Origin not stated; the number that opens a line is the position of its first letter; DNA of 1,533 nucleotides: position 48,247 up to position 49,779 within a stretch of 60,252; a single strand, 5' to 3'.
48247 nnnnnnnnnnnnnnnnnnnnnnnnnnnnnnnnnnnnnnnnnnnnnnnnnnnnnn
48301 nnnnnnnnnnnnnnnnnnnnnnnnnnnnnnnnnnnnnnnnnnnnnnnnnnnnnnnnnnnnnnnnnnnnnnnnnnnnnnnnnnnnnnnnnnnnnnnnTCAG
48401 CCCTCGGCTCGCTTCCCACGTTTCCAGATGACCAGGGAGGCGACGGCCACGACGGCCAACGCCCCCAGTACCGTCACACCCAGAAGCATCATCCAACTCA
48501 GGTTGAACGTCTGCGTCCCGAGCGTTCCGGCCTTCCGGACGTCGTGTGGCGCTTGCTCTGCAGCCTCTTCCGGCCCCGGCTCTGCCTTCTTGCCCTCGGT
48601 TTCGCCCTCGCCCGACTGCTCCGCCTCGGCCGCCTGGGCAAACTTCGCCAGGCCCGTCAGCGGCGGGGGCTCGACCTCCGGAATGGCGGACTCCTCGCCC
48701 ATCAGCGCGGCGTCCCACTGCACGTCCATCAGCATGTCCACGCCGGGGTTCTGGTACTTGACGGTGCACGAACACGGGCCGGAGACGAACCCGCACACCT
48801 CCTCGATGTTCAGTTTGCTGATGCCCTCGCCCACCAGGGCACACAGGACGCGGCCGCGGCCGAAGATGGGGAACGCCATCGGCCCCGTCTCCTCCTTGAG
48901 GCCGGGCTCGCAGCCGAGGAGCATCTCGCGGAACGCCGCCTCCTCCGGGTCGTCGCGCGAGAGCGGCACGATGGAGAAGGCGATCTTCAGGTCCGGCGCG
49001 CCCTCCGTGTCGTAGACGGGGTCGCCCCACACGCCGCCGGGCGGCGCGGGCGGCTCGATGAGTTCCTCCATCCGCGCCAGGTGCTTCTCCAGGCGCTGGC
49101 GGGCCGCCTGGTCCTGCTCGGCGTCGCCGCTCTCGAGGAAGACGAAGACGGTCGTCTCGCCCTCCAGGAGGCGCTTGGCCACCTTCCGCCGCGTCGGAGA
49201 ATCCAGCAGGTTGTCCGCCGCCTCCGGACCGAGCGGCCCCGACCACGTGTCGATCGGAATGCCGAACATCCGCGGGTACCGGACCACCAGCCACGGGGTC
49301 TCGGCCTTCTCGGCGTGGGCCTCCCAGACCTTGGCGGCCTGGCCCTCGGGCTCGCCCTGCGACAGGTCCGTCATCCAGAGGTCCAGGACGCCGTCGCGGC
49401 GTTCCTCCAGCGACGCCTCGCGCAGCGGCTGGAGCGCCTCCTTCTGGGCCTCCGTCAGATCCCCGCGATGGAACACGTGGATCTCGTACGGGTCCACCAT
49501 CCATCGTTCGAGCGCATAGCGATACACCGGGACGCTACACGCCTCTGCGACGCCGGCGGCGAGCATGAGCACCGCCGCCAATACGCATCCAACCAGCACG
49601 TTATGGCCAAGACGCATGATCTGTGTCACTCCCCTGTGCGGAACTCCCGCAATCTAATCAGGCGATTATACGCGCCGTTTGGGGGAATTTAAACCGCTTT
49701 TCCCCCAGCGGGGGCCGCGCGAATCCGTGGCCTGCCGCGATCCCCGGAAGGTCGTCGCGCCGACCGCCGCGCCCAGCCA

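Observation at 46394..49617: Three-gene operon: Cys-rich membrane-anchored periplasmic protein of unknown family plus a MacB/FtsX-type ABC transporter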

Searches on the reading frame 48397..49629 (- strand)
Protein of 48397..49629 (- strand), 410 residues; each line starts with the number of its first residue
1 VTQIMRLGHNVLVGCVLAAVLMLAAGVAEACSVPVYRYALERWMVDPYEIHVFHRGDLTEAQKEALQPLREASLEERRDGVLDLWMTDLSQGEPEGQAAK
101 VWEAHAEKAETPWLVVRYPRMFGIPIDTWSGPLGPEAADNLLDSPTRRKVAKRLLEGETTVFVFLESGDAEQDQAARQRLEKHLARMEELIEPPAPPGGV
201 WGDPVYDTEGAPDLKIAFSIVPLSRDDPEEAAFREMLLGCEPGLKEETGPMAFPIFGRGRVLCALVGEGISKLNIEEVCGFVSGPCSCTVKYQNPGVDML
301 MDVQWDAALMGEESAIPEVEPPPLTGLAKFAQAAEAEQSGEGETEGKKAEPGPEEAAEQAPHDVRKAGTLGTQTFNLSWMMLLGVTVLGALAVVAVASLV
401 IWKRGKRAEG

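Call 3: search_protein_families(library=pfam, proteins=[window:48397-49629:-], max_evalue=1)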
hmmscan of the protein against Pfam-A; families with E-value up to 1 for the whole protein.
window:48397-49629:- (410 aa): 0 families

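Call 4: search_protein_families(library=ncbifam, proteins=[window:48397-49629:-], max_evalue=1)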
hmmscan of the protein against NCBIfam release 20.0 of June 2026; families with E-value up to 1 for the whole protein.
window:48397-49629:- (410 aa): 0 families

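Call 5: find_homologous_proteins(query=window:48397-49617:-, max_evalue=0.001)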
Query window:48397-49617:- (406 aa): 626 proteins with E <= 0.001 among 8000 candidates; the best 120 are listed.
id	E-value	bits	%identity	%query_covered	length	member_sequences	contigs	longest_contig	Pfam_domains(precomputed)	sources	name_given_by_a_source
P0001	5.7e-262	887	100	97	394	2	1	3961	-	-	-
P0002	6.3e-213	725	84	96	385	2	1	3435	-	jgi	jgi:hypothetical protein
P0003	1.7e-191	655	77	93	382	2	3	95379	-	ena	-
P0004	3.2e-191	654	73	100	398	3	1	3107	-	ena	-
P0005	8.4e-188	643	70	100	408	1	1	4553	-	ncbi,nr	ncbi:MAG: hypothetical protein U9R68_01010 [Planctomycetota bacterium]|nr:hypothetical protein [Plan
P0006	3.6e-186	637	70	100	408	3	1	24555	-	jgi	-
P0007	1.5e-185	635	71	94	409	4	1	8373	-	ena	-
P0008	1.3e-181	622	70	100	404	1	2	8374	-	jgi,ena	-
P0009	4.3e-176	604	74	90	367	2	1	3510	-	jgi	-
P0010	1.2e-172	593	74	90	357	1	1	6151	-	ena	-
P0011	2.2e-169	582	68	94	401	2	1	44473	-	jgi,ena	-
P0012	9.8e-168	577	65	100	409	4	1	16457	-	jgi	-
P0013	1.9e-153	530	69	79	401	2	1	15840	-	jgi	-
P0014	1.9e-133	464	55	100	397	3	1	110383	-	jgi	-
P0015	1.3e-129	451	58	93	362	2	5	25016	-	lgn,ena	-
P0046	4.3e-77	278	47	78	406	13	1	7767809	-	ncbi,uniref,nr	ncbi:hypothetical protein [Symmachiella dynata]|uniref:hypothetical protein n=2 Tax=Symmachiella dyn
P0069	3.1e-73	265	40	94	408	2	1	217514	-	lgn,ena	-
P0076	8.4e-72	261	41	86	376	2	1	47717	-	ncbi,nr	ncbi:MAG: hypothetical protein CMJ78_00165 [Planctomycetaceae bacterium]|nr:hypothetical protein [Pl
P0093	1.0e-69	254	44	74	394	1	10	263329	-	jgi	jgi:hypothetical protein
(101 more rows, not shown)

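Call 11: find_encoding_contigs(protein=P0046, flank=8000, max_places=2)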
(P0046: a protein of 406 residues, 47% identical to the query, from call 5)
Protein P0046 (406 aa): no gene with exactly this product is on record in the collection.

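Call 12: find_encoding_contigs(protein=P0069, flank=8000, max_places=2)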
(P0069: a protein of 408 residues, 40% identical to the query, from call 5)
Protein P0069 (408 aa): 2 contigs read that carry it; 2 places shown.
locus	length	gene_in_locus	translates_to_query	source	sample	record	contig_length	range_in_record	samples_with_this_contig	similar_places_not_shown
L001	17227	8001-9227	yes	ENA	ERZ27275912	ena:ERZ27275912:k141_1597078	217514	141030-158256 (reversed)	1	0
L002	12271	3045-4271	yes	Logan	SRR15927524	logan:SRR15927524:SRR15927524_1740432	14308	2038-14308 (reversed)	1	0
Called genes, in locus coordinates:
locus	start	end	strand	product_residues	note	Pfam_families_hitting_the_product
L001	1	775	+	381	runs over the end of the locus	PF02746:MR_MLE_N, PF13378:MR_MLE_C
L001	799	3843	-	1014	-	PF23500:DUF7133, PF00034:Cytochrom_C (faint)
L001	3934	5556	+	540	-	PF00884:Sulfatase, PF01663:Phosphodiest (faint), PF16347:SGSH_C (faint)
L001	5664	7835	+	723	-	PF08757:CotH, PF00932:LTD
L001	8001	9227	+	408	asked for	-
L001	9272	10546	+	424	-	PF02687:FtsX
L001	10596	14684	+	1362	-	PF01011:PQQ (faint), PF13360:PQQ_2, PF13570:Beta-prop_ACSF4 (weak), PF13360:PQQ_2, PF11721:Malectin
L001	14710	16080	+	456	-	PF13360:PQQ_2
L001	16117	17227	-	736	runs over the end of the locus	PF08757:CotH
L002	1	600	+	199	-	?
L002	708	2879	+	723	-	PF08757:CotH, PF00932:LTD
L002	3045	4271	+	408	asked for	-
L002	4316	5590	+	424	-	PF02687:FtsX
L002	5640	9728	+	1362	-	PF01011:PQQ (faint), PF13360:PQQ_2, PF13570:Beta-prop_ACSF4 (weak), PF13360:PQQ_2, PF11721:Malectin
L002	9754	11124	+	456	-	PF13360:PQQ_2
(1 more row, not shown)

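Call 13: find_encoding_contigs(protein=P0093, flank=8000, max_places=2)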
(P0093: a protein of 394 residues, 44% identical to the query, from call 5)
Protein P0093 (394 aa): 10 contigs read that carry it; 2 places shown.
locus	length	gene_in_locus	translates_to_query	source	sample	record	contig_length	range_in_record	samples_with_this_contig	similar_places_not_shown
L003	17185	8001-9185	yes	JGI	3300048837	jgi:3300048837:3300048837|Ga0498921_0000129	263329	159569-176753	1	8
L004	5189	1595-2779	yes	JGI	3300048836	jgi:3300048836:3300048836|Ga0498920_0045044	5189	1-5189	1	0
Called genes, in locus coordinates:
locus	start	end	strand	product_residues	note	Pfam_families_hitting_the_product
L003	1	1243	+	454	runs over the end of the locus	PF00884:Sulfatase, PF01663:Phosphodiest, PF16347:SGSH_C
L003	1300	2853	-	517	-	PF00884:Sulfatase, PF01663:Phosphodiest, PF16347:SGSH_C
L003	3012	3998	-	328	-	PF07963:N_methyl, PF07596:SBP_bac_10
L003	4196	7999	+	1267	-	PF13360:PQQ_2, PF01011:PQQ (faint), PF13570:Beta-prop_ACSF4, PF13360:PQQ_2 (weak), PF11721:Malectin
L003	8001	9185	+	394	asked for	-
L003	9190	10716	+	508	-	PF01547:SBP_bac_1 (faint), PF12974:Phosphonate-bd (faint), PF13531:SBP_bac_11, PF12727:PBP_like (weak), PF13531:SBP_bac_11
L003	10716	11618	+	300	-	PF00528:BPD_transp_1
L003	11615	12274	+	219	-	PF00005:ABC_tran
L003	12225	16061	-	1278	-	PF00520:Ion_trans (weak)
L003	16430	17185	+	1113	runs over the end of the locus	-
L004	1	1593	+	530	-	?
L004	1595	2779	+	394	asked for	-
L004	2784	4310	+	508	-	PF01547:SBP_bac_1 (faint), PF12974:Phosphonate-bd (faint), PF13531:SBP_bac_11, PF12727:PBP_like (weak), PF13531:SBP_bac_11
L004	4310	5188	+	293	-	?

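Call 16: predict_structure(alignment_id=A1)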
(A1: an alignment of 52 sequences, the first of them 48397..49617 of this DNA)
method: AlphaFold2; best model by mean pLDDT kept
length: 406 residues; sequences in the alignment: 52
mean_pLDDT: 87.2   pTM: 0.76
mean pLDDT of the five models: 87.2, 86.5, 86.3, 85.3, 85.1
residues with pLDDT >= 90: 271; 70-90: 77; 50-70: 36; < 50: 22
segments of 3 or more residues with pLDDT < 50: 354-356, 358-373
pLDDT, mean of each block of 10 residues (from residue 1): 78 89 69 92 98 98 98 96 98 97 97 95 95 96 97 96 98 98 93 80 76 96 96 96 98 97 98 95 77 96 94 87 79 70 55 48 41 65 90 90 64
secondary structure, 60 per line:
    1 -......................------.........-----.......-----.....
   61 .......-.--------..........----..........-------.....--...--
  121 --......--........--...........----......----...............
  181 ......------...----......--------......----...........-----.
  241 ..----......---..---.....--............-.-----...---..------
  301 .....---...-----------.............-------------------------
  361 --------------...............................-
elements in order: H2-23 H31-38 E44-50 H56-67 E78-84 H92-101 E109-113 E123-128 H131-138 H141-151 E156-161 H166-186 H200-205 E214-219 H224-234 E247-252 H268-279 H301-305 H323-335 H375-405

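Call 18: fold_search(model_id=the predicted structure, library=pdb)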
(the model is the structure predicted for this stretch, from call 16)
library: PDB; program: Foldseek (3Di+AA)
matches with E <= 10: 746; with E <= 0.001: 5
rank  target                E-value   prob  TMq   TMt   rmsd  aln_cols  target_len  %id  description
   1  5xf7                  1.1e-04  0.99  0.19  0.17  14.5       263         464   12  Crystal structure of human protein disulfide isomerase-like protein of the testis (released 2017-12-13)
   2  3f8u_C                1.8e-04  0.97  0.18  0.16  16.2       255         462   11  Tapasin/ERp57 heterodimer (released 2009-01-13)
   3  3f8u_A                2.1e-04  0.97  0.18  0.16  16.0       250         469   10  Tapasin/ERp57 heterodimer (released 2009-01-13)
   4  2h8l_B                3.6e-04  0.95  0.18  0.28  16.0       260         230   11  Crystal structure of the bb' fragment of ERp57 (released 2006-08-29)
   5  1a8l                  8.9e-04  0.82  0.15  0.24  14.7       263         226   12  PROTEIN DISULFIDE OXIDOREDUCTASE FROM ARCHAEON PYROCOCCUS FURIOSUS (released 1999-03-30)
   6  4el1_A                1.0e-03  0.91  0.18  0.16  15.5       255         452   13  Crystal structure of oxidized hPDI (abb'xa') (released 2013-04-10)
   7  3ed3_A                1.1e-03  0.84  0.17  0.23  18.2       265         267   12  Crystal Structure of the Yeast Dithiol/Disulfide Oxidoreductase Mpd1p (released 2008-11-04)
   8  4tw5_A                1.6e-03  0.85  0.19  0.26  15.4       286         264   10  Structure Of the First Two Thioredoxin Domains of Saccharomyces cerevisiae Eps1p (released 2014-12-17)
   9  6eny_D                1.7e-03  0.87  0.20  0.18  17.7       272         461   11  Structure of the human PLC editing module (released 2017-11-29)
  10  7zsc_C                2.2e-03  0.85  0.19  0.17  15.9       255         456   13  Crystal structure of the heterodimeric human C-P4H-II with truncated alpha subunit (C-P4H-II delta281) (released 2022-11-09)
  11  3ed3_B                2.2e-03  0.77  0.17  0.23  18.1       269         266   13  Crystal Structure of the Yeast Dithiol/Disulfide Oxidoreductase Mpd1p (released 2008-11-04)
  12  4tve                  2.3e-03  0.63  0.16  0.23  19.1       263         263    8  Structure Of the First Two Thioredoxin Domains of Naumovozyma dairenensis Eps1p (released 2014-12-17)
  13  7qpd_E                2.8e-03  0.77  0.19  0.17  16.7       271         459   10  Structure of the human MHC I peptide-loading complex editing module (released 2022-07-20)
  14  7qng_B                3.3e-03  0.72  0.18  0.16  16.4       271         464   10  Structure of a MHC I-Tapasin-ERp57 complex (released 2022-09-28)
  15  7zsc_D                4.2e-03  0.84  0.20  0.18  15.3       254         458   13  Crystal structure of the heterodimeric human C-P4H-II with truncated alpha subunit (C-P4H-II delta281) (released 2022-11-09)
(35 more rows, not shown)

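Call 19: find_encoding_contigs(protein=P0014, flank=8000, max_places=1)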
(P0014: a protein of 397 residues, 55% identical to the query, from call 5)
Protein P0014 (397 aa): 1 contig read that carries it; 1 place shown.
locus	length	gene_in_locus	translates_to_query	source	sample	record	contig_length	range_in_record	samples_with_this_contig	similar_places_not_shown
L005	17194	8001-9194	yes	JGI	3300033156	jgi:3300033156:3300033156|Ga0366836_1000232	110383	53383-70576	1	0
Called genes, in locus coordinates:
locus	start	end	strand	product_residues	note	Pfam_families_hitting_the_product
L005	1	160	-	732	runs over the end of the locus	PF00580:UvrD-helicase, PF01443:Viral_helicase1 (faint), PF13245:AAA_19, PF13361:UvrD_C, PF13538:UvrD_C_2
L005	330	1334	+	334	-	PF20511:PMI_typeI_cat, PF07883:Cupin_2 (faint), PF21621:MPI_cupin_dom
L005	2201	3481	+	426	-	PF01964:ThiC_Rad_SAM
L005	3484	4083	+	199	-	PF00578:AhpC-TSA (weak)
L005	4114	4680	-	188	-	PF01728:FtsJ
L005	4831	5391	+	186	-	PF14366:DUF4410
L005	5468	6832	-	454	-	-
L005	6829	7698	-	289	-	-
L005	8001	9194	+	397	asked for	-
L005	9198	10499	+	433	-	PF12704:MacB_PCD (weak), PF02687:FtsX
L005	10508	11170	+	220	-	PF00005:ABC_tran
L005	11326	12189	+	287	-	PF01937:ARMT1-like_dom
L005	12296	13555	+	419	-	PF04055:Radical_SAM, PF13186:SPASM, PF02810:SEC-C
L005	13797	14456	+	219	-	PF12728:HTH_17, PF00359:PTS_EIIA_2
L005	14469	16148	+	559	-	PF00999:Na_H_Exchanger, PF00571:CBS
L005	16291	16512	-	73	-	-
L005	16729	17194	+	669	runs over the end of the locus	PF02824:TGS, PF07973:tRNA_SAD, PF00587:tRNA-synt_2b, PF03129:HGTP_anticodon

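Call 20: find_encoding_contigs(protein=P0076, flank=8000, max_places=1)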
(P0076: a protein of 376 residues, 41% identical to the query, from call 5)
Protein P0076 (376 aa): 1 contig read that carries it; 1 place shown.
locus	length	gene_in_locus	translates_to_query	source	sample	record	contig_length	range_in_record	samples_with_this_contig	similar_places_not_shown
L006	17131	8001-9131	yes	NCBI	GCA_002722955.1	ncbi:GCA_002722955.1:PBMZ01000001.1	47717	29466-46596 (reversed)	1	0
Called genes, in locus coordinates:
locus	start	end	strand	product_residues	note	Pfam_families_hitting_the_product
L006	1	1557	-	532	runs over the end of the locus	PF00884:Sulfatase, PF01663:Phosphodiest (faint), PF16347:SGSH_C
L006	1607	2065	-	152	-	-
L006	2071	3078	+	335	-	PF04784:DUF547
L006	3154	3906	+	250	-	PF00027:cNMP_binding, PF13545:HTH_Crp_2, PF00325:Crp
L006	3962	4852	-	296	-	-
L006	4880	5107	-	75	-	-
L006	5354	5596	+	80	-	-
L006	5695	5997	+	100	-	PF01844:HNH (weak)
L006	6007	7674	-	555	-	-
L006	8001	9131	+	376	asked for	-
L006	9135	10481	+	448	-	PF02687:FtsX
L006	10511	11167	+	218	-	PF00005:ABC_tran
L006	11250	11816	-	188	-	PF02219:MTHFR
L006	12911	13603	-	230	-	PF02772:S-AdoMet_synt_M, PF02773:S-AdoMet_synt_C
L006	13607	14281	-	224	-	PF00438:S-AdoMet_synt_N, PF02772:S-AdoMet_synt_M (weak)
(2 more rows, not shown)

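Call 21: find_related_loci(query=A1, collection=genome_contigs, flank=8000)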
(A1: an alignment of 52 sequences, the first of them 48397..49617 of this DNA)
Query A1 (406 aa) in genome_contigs; peptide patterns used: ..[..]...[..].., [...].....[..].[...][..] (x = any residue, [..] = any of these).
599 stretches matched a pattern (row limit reached: there are more); 537 encode a relative of the query (tblastn E <= 1e-3); the best 80 are kept; 80 distinct loci.
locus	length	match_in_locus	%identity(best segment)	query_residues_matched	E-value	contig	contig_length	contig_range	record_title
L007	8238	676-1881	85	1-405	0e+0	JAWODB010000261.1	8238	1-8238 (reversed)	MAG: Phycisphaerae bacterium isolate BLK5-1.bin.98 k191_2029779, whole genome shotgun sequence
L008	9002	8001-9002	75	1-331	6e-167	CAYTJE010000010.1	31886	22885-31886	MAG TPA_asm: uncultured Anaerolineales bacterium isolate SRP141376_co1_325 genome assembly, contig: NODE_3272_length_318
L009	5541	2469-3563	51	26-406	4e-119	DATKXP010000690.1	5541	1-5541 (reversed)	MAG TPA_asm: Phycisphaerae bacterium isolate SMAG_U14195 k141_2403319, whole genome shotgun sequence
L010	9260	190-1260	51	16-405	4e-113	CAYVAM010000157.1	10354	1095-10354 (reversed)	MAG TPA_asm: uncultured Anaerolineales bacterium isolate binchicken_co211_313 genome assembly, contig: NODE_4585_length_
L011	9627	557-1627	51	16-405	8e-111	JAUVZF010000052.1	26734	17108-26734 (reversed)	MAG: Planctomycetota bacterium isolate CSMAG_1261 CSMAG_1261_k141_54028_length_26734_cov_12.9801, whole genome shotgun s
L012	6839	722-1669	55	12-336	1e-106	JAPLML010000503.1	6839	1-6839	MAG: Planctomycetota bacterium isolate LacPavin_0920_SED3_MAG_68_11 LacPavin_0920_SED3_scaffold_1108492, whole genome sh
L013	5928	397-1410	53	14-348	9e-97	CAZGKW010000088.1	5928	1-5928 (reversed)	MAG TPA_asm: uncultured Anaerolineales bacterium isolate binchicken_co17_275 genome assembly, contig: NODE_25160_length_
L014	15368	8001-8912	50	16-326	8e-93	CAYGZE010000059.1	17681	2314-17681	MAG TPA_asm: uncultured Anaerolineales bacterium isolate ERP119294_co1_415 genome assembly, contig: NODE_4007_length_176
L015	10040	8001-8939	51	27-341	2e-91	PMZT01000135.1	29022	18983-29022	MAG: Planctomycetia bacterium isolate fen_1346 73.20110800_E3D.93_contig_8324, whole genome shotgun sequence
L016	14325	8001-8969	49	1-327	2e-89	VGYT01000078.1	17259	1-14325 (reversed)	MAG: Planctomycetota bacterium isolate M_DeepCast_400m_m2_048 M_DeepCast_400m_m2_048_Ga0194112_10005358, whole genome sh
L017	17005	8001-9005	47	12-354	8e-79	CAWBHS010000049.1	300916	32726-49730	MAG: uncultured Verrucomicrobiae bacterium isolate MFD05684.bin.2.284 genome assembly, contig: contig_29459, whole genom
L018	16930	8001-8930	46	13-328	7e-78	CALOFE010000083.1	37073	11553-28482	MAG: uncultured Planctomycetaceae bacterium isolate LOGT_bin.0146 genome assembly, contig: contig_99700, whole genome sh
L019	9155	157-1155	42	13-346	1e-75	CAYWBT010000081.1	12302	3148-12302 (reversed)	MAG TPA_asm: uncultured bacterium isolate SRP178699_co2_98 genome assembly, contig: NODE_4740_length_12302_cov_4.837756,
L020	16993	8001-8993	44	13-351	2e-75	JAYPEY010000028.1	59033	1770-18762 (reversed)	MAG: Verrucomicrobiales bacterium isolate 139579_S180_rosella_bins.tsv.082 NODE_467_length_59033_cov_9.741090, whole gen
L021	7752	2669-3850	41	14-403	1e-74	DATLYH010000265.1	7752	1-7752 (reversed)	MAG TPA_asm: Gemmataceae bacterium isolate SMAG_U13267 k141_263488, whole genome shotgun sequence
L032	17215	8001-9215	37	11-402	1e-71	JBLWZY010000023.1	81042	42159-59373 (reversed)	MAG: Thalassoglobus sp. isolate EC21-04 C21maxbin.011RE.5K@23, whole genome shotgun sequence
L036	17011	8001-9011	40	17-357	2e-70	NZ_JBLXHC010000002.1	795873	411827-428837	MAG: Gimesia sp. isolate ET05-12 T05maxbin_out.043RE.5K@2, whole genome shotgun sequence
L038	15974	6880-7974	38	5-370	3e-70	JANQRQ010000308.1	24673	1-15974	MAG: Planctomycetaceae bacterium isolate IP29b_bin.70 k99_3676773, whole genome shotgun sequence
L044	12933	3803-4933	36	18-398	3e-69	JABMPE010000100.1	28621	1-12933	MAG: Rhodopirellula sp. isolate bin.212 k141_1003002, whole genome shotgun sequence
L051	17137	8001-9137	39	25-390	6e-68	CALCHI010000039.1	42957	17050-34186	MAG TPA_asm: uncultured Planctomycetaceae bacterium isolate ERR598947_bin.29_CONCOCT_v1.1_MAG genome assembly, contig: E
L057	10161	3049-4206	34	18-398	2e-67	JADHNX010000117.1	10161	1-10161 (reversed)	MAG: Planctomycetaceae bacterium isolate BS301-5m-G79 BS301-5m-C9129, whole genome shotgun sequence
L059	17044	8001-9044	42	1-354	2e-67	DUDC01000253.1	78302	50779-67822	MAG TPA_asm: Planctomycetaceae bacterium isolate UWMA-0346 NODE_531_length_78302_cov_0.094114, whole genome shotgun sequ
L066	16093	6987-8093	37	1-390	1e-66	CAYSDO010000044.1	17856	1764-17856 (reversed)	MAG TPA_asm: uncultured Bifidobacterium sp. isolate binchicken_co118_346 genome assembly, contig: NODE_3290_length_17856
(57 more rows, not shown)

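Call 22: search_protein_representatives(alignment_id=A1)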
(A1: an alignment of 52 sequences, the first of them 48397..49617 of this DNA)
Query: 52 sequences, 399 profile positions. Proteins with E-value up to 0.001 (for the whole library): 3912; up to 1e-10: 3348; up to 1e-30: 2560. The best 150 are listed.
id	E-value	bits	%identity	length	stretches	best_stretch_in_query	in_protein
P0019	2.9e-149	513.9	-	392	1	7-397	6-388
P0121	7.0e-148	509.4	-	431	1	7-397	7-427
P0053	1.3e-146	505.3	-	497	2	7-361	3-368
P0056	8.3e-145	499.3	-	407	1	9-396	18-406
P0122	9.2e-144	495.8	-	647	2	33-328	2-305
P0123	2.6e-143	494.4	-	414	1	9-397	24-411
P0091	2.9e-143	494.2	-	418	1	7-396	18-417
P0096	2.9e-142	490.9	-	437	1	12-397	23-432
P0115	8.1e-142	489.4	-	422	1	10-396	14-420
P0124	2.6e-141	487.8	-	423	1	7-397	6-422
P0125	9.3e-141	485.9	-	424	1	10-397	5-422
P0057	1.1e-138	479.0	-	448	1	12-397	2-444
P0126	2.1e-136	471.6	-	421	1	3-396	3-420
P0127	5.0e-136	470.4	-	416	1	1-397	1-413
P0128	1.0e-135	469.3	-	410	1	7-397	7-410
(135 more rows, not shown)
